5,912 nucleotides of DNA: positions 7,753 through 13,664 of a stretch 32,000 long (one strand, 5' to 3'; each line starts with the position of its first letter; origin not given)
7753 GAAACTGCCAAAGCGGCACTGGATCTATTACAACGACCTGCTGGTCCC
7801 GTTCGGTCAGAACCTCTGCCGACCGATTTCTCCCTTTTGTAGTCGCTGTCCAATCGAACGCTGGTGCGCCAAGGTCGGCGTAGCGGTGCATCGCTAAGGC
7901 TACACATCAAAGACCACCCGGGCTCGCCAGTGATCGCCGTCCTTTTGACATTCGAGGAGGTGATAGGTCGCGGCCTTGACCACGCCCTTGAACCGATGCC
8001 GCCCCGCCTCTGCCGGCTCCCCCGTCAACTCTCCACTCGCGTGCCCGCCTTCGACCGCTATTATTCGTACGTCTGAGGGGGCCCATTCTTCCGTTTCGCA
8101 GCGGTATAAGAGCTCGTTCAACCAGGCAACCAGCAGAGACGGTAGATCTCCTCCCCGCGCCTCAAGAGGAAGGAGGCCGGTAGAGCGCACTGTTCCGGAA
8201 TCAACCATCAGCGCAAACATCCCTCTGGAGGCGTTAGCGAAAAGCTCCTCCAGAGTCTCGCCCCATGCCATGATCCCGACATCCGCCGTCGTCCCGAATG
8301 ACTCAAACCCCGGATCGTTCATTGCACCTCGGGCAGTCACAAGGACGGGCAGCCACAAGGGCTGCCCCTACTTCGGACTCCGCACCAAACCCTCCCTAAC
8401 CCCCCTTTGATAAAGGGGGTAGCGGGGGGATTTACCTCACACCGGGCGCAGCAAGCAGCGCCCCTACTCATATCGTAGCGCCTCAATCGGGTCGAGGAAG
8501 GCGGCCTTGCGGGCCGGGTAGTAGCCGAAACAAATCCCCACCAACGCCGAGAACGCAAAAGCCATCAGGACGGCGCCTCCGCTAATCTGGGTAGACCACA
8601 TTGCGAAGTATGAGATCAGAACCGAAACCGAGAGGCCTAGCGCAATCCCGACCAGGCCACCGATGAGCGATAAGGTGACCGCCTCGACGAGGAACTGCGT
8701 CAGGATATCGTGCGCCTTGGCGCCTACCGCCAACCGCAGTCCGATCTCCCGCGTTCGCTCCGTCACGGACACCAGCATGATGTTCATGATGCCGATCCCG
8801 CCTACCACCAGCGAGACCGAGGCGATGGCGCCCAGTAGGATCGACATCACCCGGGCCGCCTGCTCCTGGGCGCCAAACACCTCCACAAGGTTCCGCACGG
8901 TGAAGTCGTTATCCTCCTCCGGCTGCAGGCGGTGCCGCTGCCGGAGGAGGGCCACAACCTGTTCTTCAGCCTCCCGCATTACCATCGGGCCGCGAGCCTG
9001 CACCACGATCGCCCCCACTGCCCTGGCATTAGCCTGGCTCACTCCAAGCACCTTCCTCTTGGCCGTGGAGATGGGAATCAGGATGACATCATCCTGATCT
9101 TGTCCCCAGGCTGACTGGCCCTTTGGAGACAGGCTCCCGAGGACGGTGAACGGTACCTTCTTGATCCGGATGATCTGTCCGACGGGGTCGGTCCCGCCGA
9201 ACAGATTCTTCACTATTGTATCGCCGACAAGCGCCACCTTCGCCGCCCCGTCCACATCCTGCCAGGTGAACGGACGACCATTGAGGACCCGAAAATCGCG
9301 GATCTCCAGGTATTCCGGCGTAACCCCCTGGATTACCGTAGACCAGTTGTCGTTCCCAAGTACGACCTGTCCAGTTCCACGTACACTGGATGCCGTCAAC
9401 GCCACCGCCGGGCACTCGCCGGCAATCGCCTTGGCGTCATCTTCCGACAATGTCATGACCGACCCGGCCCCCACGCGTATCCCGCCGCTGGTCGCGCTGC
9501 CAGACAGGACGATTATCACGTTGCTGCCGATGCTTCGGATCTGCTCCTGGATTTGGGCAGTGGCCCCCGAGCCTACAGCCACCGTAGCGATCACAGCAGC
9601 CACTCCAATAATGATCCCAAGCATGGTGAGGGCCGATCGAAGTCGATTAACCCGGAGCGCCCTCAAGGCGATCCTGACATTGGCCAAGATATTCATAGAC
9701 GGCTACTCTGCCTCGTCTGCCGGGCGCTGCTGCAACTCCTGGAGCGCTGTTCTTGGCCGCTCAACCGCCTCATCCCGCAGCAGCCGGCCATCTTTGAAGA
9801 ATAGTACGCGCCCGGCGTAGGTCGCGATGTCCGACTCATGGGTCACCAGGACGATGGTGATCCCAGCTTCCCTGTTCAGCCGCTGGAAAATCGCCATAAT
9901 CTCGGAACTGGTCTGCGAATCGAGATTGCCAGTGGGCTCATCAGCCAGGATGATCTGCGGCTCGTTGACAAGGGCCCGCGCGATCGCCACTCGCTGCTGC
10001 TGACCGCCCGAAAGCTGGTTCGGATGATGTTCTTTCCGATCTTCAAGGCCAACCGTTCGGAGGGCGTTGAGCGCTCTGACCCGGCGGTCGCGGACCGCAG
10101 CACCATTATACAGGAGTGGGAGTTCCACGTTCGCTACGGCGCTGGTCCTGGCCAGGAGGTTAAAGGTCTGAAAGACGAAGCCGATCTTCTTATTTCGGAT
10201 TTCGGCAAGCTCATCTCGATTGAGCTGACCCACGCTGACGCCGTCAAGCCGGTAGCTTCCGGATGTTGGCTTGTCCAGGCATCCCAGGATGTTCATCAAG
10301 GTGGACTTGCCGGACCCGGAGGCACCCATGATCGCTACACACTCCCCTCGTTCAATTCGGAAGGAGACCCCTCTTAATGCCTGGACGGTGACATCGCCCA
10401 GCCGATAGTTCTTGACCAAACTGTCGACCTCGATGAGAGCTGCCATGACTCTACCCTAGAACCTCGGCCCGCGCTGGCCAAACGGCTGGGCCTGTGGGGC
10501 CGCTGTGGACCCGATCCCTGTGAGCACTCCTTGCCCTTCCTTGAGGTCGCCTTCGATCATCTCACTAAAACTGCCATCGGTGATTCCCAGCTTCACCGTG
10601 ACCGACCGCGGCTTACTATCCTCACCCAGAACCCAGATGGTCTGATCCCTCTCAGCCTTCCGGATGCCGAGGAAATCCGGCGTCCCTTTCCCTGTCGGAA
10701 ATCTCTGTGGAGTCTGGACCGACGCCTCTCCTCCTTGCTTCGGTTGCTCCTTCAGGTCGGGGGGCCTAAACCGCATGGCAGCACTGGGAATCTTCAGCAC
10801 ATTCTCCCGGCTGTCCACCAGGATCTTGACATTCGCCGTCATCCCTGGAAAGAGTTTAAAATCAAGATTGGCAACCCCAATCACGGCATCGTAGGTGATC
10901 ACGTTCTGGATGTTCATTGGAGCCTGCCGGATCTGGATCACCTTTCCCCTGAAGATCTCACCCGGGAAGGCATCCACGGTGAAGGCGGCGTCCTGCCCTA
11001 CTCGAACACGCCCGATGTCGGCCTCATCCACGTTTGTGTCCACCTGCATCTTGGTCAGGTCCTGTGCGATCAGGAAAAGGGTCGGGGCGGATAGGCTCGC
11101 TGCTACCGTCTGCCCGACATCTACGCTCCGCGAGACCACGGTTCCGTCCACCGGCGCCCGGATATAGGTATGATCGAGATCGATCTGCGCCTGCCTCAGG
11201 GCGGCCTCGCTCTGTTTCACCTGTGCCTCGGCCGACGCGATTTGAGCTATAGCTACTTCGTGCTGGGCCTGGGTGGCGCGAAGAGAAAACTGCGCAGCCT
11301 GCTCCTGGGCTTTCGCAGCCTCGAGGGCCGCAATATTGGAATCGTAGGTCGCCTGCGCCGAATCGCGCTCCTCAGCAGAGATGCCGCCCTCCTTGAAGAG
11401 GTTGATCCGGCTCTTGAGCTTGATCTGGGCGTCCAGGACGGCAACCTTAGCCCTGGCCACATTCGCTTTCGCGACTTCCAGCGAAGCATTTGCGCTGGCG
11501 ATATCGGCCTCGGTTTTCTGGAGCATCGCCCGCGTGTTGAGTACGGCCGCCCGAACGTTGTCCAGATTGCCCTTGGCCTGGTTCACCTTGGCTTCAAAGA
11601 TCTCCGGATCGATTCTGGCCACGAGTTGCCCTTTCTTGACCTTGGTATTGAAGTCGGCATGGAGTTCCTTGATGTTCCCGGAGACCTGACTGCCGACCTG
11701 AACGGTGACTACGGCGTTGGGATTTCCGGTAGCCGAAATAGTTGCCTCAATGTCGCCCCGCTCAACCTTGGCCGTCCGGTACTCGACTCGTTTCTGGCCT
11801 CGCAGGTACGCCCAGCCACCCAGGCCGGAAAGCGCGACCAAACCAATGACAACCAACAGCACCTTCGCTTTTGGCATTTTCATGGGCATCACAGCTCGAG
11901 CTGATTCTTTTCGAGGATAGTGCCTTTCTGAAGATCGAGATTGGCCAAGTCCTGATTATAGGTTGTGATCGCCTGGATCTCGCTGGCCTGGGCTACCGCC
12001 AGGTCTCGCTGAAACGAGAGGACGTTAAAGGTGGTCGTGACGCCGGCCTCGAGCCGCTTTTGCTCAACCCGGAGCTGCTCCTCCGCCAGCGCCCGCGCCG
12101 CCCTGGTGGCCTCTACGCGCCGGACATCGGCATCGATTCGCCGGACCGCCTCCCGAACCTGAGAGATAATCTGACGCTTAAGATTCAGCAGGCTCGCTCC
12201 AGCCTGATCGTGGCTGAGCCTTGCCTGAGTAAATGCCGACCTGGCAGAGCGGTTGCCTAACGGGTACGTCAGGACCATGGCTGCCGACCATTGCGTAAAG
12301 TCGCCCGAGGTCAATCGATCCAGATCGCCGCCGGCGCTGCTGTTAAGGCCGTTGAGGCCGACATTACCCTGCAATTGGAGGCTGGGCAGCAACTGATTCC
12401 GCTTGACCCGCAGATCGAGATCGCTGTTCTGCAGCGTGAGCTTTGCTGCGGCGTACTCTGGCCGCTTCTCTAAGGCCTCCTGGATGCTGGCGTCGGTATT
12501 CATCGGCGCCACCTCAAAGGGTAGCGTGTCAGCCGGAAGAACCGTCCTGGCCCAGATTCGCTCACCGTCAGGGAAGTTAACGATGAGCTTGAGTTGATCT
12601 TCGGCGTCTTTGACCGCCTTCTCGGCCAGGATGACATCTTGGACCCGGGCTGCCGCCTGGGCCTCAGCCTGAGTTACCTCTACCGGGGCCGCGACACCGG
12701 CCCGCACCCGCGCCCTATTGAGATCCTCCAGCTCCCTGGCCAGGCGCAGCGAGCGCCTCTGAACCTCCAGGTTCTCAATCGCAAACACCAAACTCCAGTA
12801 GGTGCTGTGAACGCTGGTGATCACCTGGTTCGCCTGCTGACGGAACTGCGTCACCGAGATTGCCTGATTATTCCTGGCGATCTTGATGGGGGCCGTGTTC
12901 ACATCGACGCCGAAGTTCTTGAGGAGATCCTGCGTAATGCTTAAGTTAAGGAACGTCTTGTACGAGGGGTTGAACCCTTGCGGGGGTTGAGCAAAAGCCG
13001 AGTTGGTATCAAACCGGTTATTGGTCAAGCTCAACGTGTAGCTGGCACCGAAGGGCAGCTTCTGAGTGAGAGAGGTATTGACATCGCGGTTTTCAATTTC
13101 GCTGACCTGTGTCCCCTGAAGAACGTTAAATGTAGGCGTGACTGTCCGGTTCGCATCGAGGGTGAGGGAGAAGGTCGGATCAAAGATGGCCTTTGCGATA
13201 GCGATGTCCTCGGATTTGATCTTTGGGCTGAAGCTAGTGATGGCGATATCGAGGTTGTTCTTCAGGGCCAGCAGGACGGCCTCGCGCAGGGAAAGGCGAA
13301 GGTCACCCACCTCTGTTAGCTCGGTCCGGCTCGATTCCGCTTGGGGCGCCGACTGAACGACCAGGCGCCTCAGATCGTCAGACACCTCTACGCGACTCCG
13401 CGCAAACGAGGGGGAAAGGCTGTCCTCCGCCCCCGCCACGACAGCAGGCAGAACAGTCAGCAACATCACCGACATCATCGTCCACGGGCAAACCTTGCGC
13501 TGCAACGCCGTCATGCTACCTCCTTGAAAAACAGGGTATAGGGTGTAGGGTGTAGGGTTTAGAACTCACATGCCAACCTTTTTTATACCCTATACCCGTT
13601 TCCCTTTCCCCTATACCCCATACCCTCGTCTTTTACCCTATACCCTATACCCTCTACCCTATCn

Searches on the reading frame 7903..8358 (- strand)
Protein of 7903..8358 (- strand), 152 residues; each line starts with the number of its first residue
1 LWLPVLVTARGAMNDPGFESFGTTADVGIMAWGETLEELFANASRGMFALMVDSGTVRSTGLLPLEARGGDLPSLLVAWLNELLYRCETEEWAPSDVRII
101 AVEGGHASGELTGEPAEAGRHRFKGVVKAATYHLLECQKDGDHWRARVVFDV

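Call 69: search_protein_families(library=pfam, proteins=[window:7903-8358:-], max_evalue=0.00001)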
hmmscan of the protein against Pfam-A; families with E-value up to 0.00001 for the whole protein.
window:7903-8358:- (152 aa): 1 family
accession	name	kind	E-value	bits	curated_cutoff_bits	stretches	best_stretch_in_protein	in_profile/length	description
PF01951.21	Archease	-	4e-37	128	25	1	18-152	1-136/136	Archease protein family (MTH1598/TM1083)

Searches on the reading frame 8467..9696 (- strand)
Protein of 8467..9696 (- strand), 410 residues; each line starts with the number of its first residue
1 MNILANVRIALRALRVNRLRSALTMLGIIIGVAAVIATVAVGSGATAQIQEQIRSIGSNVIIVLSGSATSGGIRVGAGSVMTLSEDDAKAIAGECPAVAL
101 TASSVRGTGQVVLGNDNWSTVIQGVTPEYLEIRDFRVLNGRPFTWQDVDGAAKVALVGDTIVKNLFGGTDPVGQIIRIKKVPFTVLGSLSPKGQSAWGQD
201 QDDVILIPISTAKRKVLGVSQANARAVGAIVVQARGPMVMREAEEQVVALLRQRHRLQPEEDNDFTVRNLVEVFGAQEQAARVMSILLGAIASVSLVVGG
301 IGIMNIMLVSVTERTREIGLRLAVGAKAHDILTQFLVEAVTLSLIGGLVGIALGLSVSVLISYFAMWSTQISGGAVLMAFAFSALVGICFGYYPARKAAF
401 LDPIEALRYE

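Call 68: search_protein_families(library=pfam, proteins=[window:8467-9696:-], max_evalue=0.00001)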
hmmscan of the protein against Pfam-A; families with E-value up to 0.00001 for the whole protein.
window:8467-9696:- (410 aa): 2 families
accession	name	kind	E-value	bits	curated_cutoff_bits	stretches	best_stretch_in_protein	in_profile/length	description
PF12704.14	MacB_PCD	-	1.9e-46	159.4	27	1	21-249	1-206/207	MacB-like periplasmic core domain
PF02687.27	FtsX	-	2.3e-16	60.4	25.5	1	290-402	2-119/120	FtsX-like permease C-terminal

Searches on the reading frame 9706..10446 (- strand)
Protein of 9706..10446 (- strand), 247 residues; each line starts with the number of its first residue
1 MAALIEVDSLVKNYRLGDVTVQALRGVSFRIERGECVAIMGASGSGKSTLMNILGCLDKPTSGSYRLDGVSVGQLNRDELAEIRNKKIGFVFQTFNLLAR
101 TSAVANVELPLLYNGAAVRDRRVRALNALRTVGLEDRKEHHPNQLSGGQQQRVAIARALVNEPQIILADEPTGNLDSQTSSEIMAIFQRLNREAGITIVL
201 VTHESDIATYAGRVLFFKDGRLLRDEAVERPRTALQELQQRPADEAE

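Call 68: search_protein_families(library=pfam, proteins=[window:9706-10446:-], max_evalue=0.00001)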
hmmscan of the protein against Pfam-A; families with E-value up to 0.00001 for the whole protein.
window:9706-10446:- (247 aa): 2 families
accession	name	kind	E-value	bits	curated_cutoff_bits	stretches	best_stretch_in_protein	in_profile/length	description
PF00005.33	ABC_tran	-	2.5e-35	122.5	25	1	24-172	1-136/137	ABC transporter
PF13304.12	AAA_21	-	3.2e-06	27.9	27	0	107-204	213-299/304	AAA domain, putative AbiEii toxin, Type IV TA system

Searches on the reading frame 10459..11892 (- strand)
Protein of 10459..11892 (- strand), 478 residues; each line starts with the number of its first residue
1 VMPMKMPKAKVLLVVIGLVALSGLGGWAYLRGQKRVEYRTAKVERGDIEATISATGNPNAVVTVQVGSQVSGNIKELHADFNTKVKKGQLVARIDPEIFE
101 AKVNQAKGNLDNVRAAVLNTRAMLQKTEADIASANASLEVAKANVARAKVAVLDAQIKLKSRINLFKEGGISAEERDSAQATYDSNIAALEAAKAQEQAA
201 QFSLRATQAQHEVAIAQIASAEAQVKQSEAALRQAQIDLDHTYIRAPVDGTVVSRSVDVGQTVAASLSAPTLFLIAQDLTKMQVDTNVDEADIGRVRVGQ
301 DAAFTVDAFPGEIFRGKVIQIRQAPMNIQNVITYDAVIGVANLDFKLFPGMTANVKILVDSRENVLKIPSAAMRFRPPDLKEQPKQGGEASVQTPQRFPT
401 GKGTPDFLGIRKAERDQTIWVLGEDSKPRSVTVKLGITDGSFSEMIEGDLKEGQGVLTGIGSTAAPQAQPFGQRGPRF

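Call 68: search_protein_families(library=pfam, proteins=[window:10459-11892:-], max_evalue=0.00001)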
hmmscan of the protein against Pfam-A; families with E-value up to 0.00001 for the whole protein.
window:10459-11892:- (478 aa): 2 families
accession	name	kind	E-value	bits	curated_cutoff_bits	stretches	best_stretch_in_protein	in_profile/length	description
PF16576.10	HlyD_D23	-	1.1e-16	61.2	30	1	179-353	59-214/214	Barrel-sandwich domain of CusB or HlyD membrane-fusion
PF13437.12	HlyD_3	-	1.5e-10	42.2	22.2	1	244-336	2-91/106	HlyD family secretion protein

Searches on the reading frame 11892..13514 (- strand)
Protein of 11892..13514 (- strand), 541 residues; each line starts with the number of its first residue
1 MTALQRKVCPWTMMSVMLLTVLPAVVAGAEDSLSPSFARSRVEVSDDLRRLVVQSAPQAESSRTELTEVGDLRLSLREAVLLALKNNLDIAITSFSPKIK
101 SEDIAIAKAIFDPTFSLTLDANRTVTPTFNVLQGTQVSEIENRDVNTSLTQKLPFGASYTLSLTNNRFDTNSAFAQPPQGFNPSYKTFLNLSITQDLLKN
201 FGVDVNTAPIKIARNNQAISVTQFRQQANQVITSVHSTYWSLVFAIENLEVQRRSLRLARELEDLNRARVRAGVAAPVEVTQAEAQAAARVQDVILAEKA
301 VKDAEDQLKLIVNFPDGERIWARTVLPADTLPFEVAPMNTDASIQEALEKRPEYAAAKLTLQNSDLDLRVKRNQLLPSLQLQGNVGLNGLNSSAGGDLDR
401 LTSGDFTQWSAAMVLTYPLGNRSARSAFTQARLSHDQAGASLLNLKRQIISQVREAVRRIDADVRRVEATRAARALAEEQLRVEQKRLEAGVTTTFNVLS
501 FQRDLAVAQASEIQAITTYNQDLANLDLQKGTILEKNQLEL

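Call 68: search_protein_families(library=pfam, proteins=[window:11892-13514:-], max_evalue=0.00001)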
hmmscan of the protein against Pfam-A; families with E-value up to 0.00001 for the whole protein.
window:11892-13514:- (541 aa): 1 family
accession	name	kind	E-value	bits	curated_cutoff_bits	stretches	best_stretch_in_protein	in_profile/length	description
PF02321.23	OEP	-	1.2e-45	156.1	22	2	341-527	2-183/187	Outer membrane efflux protein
